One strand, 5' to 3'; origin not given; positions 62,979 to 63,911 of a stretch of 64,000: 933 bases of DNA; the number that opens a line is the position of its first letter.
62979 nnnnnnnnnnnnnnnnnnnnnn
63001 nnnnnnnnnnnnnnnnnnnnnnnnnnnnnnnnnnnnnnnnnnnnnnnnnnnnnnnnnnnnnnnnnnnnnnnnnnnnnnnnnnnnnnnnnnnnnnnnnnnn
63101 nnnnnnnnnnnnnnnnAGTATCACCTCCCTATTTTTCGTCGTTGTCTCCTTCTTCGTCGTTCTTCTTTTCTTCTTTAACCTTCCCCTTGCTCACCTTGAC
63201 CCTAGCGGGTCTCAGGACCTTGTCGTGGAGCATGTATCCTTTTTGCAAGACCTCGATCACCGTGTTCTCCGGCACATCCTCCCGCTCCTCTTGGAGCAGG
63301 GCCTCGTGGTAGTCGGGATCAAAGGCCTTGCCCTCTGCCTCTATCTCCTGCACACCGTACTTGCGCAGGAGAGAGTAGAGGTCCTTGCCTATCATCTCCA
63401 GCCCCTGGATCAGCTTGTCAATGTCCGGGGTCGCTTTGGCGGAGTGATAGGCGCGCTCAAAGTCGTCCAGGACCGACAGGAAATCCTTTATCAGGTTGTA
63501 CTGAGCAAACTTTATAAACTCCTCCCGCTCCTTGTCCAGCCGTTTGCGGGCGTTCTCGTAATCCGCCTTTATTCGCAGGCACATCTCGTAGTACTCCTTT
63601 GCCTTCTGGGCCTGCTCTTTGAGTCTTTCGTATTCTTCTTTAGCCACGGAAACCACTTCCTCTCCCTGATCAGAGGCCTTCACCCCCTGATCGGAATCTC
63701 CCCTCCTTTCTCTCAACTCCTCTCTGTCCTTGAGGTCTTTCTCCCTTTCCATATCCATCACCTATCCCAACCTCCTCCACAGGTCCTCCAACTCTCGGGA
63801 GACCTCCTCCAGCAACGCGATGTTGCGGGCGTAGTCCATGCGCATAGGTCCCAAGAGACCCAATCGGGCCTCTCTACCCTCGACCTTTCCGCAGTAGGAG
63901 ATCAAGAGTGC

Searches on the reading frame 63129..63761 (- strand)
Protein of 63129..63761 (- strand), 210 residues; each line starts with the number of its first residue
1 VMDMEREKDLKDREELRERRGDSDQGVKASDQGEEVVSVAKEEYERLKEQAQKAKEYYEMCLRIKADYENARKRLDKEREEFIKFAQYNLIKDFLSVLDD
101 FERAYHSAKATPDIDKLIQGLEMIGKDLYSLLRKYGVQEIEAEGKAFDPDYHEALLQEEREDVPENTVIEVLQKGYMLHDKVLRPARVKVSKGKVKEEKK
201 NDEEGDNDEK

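Call 89: search_protein_families(library=pfam, proteins=[window:63129-63761:-], max_evalue=0.00001)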
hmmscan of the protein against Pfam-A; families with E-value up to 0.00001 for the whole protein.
window:63129-63761:- (210 aa): 1 family
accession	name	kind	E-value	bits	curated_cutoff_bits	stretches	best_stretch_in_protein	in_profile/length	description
PF01025.24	GrpE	-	2.4e-52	177.4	25.8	1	38-192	14-165/165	GrpE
